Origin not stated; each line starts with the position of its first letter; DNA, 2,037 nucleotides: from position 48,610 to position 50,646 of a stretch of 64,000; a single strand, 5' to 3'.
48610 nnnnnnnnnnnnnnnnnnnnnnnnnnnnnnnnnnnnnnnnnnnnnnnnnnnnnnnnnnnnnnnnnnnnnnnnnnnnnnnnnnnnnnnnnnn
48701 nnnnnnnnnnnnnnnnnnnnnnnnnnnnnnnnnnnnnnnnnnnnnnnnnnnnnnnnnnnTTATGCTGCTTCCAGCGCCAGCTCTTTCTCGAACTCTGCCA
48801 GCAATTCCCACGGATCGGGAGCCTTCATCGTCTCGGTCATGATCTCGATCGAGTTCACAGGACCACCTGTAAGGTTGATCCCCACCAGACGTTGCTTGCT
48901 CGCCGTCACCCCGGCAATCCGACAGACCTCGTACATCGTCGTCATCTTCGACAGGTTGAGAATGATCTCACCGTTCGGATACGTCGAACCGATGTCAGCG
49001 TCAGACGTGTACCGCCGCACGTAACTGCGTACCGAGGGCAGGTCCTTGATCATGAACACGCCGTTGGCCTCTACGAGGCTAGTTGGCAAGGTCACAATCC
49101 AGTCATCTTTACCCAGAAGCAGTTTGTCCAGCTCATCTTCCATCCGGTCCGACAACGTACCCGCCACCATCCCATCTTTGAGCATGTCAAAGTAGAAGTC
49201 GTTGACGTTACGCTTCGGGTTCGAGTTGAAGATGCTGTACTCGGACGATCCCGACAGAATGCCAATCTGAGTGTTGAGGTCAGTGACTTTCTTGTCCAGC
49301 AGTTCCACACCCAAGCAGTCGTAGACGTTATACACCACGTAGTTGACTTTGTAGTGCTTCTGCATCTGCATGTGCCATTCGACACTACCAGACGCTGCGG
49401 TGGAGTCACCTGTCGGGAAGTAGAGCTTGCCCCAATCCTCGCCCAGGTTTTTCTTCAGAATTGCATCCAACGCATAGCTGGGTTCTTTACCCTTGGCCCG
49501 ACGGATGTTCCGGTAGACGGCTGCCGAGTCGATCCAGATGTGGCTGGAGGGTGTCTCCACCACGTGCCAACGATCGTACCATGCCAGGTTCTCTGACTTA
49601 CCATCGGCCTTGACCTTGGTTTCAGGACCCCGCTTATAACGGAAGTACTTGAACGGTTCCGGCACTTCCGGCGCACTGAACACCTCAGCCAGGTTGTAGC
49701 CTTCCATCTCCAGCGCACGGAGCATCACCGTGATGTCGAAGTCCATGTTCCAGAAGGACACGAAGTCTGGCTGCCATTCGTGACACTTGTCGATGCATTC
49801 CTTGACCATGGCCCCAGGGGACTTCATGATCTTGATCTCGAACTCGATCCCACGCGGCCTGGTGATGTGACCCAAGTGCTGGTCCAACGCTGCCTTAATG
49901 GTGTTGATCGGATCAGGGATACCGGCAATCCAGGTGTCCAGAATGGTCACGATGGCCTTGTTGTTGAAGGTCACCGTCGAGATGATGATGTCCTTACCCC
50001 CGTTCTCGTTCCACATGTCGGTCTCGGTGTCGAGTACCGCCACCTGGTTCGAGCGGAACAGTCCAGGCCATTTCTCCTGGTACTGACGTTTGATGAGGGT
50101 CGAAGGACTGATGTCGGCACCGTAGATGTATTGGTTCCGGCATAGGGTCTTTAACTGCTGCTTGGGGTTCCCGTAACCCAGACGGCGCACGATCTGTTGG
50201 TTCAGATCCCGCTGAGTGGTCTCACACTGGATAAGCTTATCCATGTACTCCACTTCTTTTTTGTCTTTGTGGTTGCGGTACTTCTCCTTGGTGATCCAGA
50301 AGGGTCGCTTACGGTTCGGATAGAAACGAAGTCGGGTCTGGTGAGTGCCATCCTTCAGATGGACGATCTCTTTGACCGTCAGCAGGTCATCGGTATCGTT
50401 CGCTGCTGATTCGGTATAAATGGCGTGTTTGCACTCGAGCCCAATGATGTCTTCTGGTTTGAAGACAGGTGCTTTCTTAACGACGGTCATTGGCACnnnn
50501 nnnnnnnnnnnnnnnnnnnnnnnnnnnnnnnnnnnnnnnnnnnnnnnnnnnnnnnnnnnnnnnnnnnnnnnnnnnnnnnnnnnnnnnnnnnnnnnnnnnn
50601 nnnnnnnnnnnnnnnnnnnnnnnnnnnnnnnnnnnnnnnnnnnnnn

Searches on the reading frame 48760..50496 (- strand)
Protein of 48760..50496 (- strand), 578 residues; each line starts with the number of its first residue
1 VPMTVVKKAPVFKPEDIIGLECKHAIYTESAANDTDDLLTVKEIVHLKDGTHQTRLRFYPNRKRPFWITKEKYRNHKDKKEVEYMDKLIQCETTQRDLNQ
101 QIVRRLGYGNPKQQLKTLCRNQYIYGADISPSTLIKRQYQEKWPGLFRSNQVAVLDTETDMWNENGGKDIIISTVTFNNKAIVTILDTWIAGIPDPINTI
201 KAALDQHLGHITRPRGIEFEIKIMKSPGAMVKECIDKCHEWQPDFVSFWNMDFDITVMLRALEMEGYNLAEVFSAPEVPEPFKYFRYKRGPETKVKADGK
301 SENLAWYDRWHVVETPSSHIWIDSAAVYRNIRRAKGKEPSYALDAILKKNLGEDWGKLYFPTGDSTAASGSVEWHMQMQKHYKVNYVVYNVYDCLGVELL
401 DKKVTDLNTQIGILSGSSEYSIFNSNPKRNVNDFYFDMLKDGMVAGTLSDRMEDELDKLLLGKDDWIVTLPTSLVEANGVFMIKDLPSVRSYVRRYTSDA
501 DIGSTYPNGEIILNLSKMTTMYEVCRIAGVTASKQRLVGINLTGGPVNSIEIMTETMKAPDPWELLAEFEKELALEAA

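Call 12: search_protein_families(library=phrogs, proteins=[window:48760-50496:-], max_evalue=0.00001)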
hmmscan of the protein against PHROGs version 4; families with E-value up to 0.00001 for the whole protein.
window:48760-50496:- (578 aa): 1 family
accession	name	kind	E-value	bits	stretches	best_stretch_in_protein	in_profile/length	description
phrog_3011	-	DNA, RNA and nucleotide metabolism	3.5e-202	674.2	1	11-574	3-569/576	DNA polymerase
